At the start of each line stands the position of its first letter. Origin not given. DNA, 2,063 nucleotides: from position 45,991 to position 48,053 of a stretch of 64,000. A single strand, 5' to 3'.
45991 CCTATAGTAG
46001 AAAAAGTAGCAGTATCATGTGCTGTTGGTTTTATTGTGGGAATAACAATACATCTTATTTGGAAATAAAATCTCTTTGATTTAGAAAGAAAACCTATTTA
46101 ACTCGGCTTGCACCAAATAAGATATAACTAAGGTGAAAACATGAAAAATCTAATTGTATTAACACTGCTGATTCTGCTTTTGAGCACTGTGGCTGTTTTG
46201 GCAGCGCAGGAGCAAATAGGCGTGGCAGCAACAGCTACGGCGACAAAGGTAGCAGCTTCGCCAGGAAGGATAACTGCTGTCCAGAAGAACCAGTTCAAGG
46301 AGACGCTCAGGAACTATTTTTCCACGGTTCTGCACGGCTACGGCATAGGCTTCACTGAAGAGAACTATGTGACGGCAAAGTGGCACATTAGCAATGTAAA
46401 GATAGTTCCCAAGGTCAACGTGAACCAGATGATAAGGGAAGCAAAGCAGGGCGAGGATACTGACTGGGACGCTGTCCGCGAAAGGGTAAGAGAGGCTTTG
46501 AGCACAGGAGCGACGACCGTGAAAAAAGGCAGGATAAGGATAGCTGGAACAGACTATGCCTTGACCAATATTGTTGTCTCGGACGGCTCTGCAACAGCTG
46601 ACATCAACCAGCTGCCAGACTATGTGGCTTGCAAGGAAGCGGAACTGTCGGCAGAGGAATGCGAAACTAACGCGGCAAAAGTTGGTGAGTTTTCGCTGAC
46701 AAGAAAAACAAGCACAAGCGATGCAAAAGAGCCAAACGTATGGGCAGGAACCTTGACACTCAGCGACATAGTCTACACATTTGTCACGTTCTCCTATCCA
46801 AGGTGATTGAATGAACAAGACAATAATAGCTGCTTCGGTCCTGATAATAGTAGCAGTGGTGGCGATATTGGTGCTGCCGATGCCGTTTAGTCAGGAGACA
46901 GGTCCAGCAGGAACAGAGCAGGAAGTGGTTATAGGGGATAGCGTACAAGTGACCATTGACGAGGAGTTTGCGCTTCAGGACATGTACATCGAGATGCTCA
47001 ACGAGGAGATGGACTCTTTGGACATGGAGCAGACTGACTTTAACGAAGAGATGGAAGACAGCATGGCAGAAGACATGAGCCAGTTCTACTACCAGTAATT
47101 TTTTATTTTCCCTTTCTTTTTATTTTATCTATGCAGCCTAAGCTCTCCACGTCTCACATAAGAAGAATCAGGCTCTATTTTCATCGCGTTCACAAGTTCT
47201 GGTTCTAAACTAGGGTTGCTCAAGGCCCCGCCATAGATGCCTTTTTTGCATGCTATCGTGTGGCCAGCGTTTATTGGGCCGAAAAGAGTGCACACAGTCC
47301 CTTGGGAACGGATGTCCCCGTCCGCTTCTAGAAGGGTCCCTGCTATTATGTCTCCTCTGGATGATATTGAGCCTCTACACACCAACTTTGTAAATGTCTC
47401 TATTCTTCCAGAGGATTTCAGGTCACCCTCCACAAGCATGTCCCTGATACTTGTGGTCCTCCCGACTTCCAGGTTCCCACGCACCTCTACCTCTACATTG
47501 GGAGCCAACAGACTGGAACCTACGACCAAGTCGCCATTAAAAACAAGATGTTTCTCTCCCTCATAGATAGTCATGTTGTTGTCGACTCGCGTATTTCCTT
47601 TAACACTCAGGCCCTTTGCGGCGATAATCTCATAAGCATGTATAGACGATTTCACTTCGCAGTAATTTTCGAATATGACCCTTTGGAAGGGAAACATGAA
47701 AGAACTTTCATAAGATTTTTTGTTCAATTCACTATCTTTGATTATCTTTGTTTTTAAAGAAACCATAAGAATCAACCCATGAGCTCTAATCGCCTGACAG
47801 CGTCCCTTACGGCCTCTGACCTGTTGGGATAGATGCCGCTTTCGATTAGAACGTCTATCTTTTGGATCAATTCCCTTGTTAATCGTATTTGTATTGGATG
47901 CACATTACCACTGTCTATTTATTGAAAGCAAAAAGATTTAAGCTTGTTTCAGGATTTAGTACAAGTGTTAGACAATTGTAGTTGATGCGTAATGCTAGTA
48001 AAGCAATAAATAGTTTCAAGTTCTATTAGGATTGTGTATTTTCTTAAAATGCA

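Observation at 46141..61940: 16-kb cell-surface/secretome island: candidate host-attachment or cell-cell interaction system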

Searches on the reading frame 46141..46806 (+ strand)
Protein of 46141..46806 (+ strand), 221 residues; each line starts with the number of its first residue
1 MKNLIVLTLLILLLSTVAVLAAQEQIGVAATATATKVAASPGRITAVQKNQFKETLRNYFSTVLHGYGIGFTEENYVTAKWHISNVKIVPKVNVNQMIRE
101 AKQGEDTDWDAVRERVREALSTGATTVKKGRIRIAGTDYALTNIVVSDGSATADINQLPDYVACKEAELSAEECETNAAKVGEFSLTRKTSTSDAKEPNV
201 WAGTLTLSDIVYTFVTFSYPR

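Call 3: search_protein_families(library=pfam, proteins=[window:46141-46806:+], max_evalue=0.01)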
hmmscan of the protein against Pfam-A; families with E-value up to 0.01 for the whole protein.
window:46141-46806:+ (221 aa): 1 family
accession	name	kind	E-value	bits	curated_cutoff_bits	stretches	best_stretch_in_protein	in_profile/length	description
PF11106.13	YjbE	-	0.0025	18.5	27.9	1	1-41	1-41/79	Exopolysaccharide production protein YjbE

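Call 12: search_protein_families(library=ncbifam, proteins=[window:46141-46806:+], max_evalue=0.01)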
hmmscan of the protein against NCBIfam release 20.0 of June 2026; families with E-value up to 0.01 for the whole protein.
window:46141-46806:+ (221 aa): 0 families

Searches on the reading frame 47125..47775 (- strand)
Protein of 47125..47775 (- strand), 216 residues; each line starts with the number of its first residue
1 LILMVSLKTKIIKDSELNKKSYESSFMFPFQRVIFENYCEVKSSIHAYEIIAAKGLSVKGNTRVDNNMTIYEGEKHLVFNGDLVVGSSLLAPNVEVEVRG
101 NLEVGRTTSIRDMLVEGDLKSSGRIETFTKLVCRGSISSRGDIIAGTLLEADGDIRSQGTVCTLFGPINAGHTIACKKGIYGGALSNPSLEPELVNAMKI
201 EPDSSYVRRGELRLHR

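Call 3: search_protein_families(library=pfam, proteins=[window:47125-47775:-], max_evalue=0.01)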
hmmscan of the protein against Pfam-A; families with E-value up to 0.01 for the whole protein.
window:47125-47775:- (216 aa): 1 family
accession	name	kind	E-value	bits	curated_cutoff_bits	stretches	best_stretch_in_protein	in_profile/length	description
PF04519.19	Bactofilin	-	0.0022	18.6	27.9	0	95-161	6-68/98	Polymer-forming cytoskeletal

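Call 12: search_protein_families(library=ncbifam, proteins=[window:47125-47775:-], max_evalue=0.01)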
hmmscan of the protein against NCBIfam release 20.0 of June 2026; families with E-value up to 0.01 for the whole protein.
window:47125-47775:- (216 aa): 0 families

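Call 72: search_solved_structures(query=window:47125-47775:-, max_evalue=1)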
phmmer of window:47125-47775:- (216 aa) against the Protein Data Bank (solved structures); distinct sequences matched with E-value up to 1: 2.
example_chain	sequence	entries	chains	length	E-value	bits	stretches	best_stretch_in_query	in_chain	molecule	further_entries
4e08_A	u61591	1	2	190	0.022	17.7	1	126-212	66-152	DJ-1 beta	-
2fmd_A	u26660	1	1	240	0.79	12.6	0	72-169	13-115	Lectin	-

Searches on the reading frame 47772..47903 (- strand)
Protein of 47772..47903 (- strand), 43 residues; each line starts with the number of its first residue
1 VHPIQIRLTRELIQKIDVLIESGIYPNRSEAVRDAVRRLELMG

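Call 88: search_protein_families(library=pfam, proteins=[window:47772-47903:-], max_evalue=0.01)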
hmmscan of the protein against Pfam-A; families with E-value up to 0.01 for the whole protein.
window:47772-47903:- (43 aa): 2 families
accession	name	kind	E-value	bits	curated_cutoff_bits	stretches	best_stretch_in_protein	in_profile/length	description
PF01402.27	RHH_1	-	1.3e-07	31.8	20.5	1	4-39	2-36/39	Ribbon-helix-helix protein, copG family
PF17723.7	RHH_8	-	5.6e-05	23.6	25.4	1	12-38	14-40/119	Ribbon-Helix-Helix transcriptional regulator family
